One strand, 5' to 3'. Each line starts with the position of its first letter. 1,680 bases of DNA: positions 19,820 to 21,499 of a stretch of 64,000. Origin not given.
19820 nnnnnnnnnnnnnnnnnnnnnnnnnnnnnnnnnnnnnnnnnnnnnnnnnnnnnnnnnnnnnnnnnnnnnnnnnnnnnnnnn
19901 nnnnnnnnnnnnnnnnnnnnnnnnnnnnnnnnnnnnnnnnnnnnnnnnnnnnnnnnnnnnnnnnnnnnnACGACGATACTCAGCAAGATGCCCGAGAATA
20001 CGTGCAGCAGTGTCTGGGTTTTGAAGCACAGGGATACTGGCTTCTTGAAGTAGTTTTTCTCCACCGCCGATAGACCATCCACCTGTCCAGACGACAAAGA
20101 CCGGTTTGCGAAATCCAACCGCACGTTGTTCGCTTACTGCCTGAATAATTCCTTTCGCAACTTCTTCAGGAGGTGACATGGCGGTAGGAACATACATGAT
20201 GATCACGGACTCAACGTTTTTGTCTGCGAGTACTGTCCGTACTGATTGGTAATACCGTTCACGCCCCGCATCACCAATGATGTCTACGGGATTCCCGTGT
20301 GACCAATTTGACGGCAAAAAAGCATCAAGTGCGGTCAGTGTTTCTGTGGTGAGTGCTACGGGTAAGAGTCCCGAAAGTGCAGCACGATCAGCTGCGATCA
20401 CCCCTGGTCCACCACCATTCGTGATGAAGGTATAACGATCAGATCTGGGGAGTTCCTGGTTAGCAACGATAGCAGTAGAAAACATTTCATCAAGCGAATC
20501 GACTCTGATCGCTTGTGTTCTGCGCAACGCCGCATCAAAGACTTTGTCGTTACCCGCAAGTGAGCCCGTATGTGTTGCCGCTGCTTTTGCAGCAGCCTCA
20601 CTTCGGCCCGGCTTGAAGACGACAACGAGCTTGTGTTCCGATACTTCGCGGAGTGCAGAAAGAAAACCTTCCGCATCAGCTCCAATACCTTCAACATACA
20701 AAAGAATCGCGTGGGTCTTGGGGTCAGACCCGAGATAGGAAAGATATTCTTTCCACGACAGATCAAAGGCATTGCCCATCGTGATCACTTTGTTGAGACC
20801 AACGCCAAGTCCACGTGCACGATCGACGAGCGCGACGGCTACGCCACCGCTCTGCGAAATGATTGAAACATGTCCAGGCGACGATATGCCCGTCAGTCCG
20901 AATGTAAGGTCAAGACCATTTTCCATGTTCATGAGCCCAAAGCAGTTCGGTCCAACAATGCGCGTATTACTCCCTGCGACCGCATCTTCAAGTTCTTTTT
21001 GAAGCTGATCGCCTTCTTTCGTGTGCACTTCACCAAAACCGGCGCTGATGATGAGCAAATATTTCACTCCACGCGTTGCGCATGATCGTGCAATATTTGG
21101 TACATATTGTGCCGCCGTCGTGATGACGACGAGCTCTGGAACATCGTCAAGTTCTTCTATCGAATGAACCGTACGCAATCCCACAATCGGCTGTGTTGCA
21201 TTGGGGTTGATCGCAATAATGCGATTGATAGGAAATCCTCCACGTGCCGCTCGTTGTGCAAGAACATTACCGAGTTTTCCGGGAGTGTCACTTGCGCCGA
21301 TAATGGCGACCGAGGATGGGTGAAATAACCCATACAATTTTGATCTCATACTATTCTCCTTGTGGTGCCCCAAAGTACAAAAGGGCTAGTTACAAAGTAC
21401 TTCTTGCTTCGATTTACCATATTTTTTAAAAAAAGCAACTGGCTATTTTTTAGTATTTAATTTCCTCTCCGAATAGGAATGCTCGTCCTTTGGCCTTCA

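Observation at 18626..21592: Pat/YfiQ-type acyl-CoA synthetase-GNAT protein acetyltransferase divergently paired with the giant glucan synthase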

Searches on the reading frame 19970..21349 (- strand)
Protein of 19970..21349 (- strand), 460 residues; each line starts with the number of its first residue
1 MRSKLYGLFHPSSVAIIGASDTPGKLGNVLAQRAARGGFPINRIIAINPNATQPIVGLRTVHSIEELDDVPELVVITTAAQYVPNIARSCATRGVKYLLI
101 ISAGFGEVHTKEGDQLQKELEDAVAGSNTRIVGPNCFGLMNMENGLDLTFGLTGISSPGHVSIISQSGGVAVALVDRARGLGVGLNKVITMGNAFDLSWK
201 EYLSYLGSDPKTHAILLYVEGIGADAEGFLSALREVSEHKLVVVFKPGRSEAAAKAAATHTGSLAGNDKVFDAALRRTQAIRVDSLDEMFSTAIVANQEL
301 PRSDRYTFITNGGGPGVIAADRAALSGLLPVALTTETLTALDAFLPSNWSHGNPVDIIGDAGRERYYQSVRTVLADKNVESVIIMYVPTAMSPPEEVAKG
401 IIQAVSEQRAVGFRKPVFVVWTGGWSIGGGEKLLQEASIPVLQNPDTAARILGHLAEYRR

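Call 20: search_solved_structures(query=window:19970-21349:-, max_evalue=1e-20, show_alignments=5)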
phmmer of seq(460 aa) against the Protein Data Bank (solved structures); distinct sequences matched with E-value up to 1e-20: 7.
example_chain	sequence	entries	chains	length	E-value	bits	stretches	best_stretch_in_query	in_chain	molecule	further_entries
2csu_A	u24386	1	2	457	3.5e-78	267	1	8-452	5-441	457aa long hypothetical protein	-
4xyl_A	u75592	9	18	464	1.4e-69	238.6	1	5-459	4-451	alpha subunit of Acyl-CoA synthetase (NDP forming) | Acyl-CoA synthetase (NDP forming) | alpha subunit of acetyl-CoA synthetase (NDP forming)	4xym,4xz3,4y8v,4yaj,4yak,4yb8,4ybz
8wzu_A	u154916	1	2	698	4.1e-61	210.7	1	9-405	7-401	4-hydroxybutyrate--CoA ligase [ADP-forming]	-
9it0_A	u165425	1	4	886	1.1e-54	189.6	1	5-460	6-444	Protein acetyltransferase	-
9isq_A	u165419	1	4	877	9.2e-54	186.5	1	6-460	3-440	Protein acetyltransferase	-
9y43_A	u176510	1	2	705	5.9e-52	180.6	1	8-447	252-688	3-hydroxypropionate--CoA ligase [ADP-forming]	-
7cm9_A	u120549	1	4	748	1.7e-33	119.8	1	29-377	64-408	DMSP lyase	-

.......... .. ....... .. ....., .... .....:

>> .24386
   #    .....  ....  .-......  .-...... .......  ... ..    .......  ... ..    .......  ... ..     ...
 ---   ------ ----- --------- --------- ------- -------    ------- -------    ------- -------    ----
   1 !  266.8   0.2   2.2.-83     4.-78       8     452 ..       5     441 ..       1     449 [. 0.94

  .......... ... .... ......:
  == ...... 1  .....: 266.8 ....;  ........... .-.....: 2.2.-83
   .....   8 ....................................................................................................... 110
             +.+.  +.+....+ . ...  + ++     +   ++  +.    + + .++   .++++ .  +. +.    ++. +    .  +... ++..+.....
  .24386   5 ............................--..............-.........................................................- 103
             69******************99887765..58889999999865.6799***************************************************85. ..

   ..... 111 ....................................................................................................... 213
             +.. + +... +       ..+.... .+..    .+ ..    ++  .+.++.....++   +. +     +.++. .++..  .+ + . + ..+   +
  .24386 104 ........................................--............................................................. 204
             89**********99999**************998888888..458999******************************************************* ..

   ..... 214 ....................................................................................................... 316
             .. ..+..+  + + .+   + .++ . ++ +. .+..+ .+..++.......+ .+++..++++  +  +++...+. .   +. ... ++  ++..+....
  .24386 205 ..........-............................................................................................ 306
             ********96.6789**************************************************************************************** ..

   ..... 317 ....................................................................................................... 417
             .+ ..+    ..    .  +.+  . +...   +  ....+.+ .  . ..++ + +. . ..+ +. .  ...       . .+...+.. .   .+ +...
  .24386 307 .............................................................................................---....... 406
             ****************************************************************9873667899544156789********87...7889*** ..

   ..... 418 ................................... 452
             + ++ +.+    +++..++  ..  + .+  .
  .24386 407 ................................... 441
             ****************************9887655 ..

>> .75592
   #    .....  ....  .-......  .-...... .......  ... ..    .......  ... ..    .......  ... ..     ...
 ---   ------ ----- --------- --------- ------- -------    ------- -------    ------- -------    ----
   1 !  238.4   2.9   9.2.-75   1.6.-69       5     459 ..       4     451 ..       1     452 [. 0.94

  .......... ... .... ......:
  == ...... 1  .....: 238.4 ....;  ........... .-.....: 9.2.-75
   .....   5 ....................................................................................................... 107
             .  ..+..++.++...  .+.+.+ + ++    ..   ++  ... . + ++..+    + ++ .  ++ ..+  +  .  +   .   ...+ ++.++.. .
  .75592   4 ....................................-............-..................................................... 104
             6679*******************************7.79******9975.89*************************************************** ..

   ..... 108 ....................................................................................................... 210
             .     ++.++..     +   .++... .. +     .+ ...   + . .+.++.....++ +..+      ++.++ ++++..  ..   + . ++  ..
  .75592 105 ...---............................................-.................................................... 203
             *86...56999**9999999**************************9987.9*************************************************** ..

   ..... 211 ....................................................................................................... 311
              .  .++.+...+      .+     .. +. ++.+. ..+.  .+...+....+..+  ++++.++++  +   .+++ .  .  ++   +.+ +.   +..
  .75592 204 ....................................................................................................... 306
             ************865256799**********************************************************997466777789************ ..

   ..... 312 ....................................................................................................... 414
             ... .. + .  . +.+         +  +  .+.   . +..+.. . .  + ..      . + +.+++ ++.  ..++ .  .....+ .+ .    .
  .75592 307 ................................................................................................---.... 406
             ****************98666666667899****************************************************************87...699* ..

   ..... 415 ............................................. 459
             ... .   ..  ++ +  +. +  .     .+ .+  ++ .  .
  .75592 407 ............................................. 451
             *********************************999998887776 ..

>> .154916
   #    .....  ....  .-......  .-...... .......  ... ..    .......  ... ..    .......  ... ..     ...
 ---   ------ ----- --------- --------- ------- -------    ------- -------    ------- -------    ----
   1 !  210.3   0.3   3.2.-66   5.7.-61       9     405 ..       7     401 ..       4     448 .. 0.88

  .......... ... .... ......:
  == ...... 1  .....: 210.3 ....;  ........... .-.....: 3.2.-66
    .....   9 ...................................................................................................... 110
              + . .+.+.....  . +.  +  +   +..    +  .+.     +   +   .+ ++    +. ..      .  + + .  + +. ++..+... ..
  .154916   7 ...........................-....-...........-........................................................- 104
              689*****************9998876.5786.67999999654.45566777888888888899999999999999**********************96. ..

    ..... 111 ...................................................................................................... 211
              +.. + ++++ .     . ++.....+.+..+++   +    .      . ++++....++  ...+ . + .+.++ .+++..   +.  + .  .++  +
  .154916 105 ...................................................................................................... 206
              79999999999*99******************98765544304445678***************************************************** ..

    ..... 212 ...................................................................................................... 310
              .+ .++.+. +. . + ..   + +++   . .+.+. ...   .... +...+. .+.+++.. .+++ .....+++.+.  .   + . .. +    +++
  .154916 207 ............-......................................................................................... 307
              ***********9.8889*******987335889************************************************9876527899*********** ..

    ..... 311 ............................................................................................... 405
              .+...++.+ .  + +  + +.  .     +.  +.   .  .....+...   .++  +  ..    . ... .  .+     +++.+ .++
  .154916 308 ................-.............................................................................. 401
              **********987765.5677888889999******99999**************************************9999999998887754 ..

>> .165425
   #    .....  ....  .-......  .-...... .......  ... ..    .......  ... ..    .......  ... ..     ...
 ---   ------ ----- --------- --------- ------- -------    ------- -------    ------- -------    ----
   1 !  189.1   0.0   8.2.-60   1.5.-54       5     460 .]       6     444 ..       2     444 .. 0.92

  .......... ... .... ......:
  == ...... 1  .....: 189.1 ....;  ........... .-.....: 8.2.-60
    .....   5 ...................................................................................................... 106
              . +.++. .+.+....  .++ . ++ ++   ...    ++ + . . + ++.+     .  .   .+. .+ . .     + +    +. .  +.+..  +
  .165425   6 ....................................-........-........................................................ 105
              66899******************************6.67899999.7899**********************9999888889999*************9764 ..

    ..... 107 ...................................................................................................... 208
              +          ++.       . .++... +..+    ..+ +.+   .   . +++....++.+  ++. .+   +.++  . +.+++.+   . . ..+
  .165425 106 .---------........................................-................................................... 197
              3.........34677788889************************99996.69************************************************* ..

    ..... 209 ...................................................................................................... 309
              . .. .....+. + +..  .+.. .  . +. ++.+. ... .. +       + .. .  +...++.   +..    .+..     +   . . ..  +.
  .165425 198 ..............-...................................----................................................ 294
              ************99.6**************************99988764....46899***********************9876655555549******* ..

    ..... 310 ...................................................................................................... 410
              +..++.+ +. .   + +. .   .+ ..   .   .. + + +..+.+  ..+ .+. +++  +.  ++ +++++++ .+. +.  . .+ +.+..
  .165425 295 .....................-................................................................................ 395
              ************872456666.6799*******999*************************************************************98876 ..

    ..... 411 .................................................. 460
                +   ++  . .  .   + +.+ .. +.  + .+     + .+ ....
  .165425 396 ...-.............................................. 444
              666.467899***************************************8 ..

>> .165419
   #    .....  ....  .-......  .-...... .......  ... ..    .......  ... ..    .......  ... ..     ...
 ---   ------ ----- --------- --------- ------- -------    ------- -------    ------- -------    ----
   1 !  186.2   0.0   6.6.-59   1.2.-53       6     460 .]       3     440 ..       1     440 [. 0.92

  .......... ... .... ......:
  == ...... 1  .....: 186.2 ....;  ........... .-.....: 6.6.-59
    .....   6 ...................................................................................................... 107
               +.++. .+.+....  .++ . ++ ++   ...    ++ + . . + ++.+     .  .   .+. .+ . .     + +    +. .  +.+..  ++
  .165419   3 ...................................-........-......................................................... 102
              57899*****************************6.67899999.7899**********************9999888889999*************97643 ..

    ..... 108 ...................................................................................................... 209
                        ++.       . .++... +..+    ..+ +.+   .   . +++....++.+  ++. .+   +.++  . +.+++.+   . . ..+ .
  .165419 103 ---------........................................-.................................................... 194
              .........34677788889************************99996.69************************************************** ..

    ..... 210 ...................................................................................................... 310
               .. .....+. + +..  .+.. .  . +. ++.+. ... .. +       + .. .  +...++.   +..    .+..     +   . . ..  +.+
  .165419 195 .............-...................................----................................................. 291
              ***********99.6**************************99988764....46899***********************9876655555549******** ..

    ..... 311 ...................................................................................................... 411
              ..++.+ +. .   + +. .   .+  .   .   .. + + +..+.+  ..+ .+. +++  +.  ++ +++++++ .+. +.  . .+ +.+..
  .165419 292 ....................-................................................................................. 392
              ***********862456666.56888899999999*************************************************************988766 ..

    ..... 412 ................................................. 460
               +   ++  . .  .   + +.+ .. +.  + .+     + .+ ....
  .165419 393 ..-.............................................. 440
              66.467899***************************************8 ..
